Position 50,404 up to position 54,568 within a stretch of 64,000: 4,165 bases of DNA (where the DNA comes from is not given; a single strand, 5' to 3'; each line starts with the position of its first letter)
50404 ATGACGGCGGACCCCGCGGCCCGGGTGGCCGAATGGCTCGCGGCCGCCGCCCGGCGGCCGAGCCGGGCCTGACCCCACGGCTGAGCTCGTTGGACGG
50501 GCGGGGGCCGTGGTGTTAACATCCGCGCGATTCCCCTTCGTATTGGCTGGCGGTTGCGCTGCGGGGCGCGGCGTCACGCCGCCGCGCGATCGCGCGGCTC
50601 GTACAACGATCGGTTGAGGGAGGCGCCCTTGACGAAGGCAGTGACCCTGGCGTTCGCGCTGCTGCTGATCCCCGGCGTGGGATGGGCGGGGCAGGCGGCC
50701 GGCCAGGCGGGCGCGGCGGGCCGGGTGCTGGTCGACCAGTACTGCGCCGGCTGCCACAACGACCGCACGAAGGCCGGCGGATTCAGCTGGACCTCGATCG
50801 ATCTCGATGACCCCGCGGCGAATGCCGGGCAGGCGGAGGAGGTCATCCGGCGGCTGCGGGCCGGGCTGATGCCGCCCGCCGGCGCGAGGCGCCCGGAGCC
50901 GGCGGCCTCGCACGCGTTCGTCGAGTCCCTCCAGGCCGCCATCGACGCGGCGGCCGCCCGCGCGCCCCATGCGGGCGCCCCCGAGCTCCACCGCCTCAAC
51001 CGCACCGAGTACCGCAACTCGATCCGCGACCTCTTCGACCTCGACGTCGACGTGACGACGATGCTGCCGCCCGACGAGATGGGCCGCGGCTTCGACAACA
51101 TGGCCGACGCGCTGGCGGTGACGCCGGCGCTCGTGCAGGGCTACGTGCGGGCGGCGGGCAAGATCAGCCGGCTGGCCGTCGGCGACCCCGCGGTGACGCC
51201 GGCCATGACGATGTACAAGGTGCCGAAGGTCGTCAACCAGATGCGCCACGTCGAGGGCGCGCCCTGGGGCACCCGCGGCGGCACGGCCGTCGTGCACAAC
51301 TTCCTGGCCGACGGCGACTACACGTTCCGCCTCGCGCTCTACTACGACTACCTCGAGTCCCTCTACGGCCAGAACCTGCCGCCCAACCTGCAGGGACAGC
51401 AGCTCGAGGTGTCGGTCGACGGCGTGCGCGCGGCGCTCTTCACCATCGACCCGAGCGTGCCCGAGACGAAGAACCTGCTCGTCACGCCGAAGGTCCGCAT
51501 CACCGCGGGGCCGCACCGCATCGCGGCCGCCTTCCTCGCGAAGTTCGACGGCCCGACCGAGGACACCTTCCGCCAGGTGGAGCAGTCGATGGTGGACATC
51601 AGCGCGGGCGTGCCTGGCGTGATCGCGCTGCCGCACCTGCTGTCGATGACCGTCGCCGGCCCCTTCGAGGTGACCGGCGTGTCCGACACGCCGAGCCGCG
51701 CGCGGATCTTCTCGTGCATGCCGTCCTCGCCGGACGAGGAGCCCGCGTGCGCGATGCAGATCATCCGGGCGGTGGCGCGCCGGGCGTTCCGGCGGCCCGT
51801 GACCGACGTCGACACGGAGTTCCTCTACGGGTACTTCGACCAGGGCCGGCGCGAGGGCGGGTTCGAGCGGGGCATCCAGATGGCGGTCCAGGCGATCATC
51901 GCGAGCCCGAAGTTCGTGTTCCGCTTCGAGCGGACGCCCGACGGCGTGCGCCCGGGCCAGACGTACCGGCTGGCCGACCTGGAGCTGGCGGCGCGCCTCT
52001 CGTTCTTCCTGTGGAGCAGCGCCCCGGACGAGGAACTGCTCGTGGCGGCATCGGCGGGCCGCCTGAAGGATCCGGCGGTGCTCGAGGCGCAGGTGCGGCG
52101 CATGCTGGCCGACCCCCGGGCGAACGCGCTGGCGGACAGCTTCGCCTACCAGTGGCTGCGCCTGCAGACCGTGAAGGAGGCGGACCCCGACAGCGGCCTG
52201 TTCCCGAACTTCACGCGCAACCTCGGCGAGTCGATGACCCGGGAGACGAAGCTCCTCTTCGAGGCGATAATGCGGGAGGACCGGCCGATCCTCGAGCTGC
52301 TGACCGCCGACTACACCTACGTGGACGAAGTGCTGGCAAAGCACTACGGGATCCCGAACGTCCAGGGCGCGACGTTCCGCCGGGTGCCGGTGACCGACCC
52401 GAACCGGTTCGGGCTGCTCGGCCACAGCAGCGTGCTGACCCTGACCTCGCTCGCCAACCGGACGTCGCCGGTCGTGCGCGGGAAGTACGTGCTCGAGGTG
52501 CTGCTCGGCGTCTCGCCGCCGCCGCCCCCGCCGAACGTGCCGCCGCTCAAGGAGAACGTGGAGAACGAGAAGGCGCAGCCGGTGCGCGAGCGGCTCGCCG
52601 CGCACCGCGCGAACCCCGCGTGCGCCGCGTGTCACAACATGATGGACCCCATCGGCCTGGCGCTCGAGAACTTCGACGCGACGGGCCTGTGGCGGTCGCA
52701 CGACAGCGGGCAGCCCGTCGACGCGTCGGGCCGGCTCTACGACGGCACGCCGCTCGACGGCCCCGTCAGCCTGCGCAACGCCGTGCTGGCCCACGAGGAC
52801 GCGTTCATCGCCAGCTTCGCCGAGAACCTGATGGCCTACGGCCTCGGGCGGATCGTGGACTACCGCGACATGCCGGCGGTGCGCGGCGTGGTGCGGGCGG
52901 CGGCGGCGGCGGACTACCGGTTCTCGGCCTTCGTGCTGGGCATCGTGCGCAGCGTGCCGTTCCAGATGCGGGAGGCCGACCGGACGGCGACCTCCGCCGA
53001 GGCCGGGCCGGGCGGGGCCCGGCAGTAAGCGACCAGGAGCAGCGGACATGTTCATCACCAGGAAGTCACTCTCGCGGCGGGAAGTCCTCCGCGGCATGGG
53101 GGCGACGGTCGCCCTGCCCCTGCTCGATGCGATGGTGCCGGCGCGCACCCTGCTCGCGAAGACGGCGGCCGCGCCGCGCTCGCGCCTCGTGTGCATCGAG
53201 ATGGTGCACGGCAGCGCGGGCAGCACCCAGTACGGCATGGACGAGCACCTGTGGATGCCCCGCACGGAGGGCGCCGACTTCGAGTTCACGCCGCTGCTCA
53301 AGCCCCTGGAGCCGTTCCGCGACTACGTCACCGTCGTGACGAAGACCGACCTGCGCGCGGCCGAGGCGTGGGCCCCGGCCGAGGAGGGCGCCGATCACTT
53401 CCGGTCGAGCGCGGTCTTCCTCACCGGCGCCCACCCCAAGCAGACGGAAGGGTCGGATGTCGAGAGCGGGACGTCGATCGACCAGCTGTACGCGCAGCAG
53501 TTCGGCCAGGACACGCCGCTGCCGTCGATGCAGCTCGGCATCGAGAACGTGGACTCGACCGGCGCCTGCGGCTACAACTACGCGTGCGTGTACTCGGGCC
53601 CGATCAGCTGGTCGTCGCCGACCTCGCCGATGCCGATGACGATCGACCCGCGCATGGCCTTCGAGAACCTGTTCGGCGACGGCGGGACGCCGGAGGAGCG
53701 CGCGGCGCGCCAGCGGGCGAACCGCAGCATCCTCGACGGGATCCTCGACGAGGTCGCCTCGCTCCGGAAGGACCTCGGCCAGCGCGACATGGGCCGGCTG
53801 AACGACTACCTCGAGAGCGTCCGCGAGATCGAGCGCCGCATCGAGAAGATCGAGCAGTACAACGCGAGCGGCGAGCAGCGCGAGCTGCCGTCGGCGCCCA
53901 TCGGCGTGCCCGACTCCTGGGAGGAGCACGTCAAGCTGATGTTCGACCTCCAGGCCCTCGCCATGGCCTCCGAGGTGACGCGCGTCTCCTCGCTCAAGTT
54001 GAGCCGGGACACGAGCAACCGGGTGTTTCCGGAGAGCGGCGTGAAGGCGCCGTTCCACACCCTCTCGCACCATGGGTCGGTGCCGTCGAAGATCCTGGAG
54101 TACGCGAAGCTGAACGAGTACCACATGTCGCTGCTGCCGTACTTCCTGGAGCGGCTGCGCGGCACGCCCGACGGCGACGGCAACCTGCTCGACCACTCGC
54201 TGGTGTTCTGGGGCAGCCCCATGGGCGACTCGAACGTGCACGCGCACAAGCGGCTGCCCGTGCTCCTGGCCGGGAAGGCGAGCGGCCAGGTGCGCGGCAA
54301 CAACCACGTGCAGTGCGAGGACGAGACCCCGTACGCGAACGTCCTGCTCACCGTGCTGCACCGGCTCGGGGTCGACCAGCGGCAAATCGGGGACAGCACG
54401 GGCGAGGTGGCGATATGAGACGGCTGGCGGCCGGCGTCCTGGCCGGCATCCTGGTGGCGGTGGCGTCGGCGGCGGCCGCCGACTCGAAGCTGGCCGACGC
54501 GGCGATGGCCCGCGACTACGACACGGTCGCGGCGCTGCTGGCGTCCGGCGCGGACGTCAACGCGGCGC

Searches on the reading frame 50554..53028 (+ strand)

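Call 68: search_protein_families(library=pfam, proteins=[window:50554-53028:+], max_evalue=0.00001)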
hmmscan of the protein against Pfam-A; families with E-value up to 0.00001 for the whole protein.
window:50554-53028:+ (824 aa): 6 families
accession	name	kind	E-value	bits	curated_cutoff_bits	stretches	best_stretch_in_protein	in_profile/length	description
PF07631.16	PSD4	-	1.4e-46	158.6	23.3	1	473-600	1-128/128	Protein of unknown function (DUF1592)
PF07627.16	PSCyt3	-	3.5e-33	114.2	27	1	618-716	1-97/98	Protein of unknown function (DUF1588)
PF07626.16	PSD3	-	3e-21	76.1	23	1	147-209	2-64/65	Protein of unknown function (DUF1587)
PF07637.16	PSD5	-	2.6e-18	66.5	34.2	1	399-459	1-62/62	Protein of unknown function (DUF1595)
PF07624.16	PSD2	-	1.5e-17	63.5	25.8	1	730-803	1-74/74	Protein of unknown function (DUF1585)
PF13442.11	Cytochrome_CBB3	-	9.3e-06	26.3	27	0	52-111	2-53/68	Cytochrome C oxidase, cbb3-type, subunit III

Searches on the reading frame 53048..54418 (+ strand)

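Call 69: search_protein_families(library=pfam, proteins=[window:53048-54418:+], max_evalue=0.0001)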
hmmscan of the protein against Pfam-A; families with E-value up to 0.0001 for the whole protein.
window:53048-54418:+ (456 aa): 1 family
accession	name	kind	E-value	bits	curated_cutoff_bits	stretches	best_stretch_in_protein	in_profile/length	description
PF07586.16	HXXSHH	-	1.3e-86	291.4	30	1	60-362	7-305/307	Protein of unknown function (DUF1552)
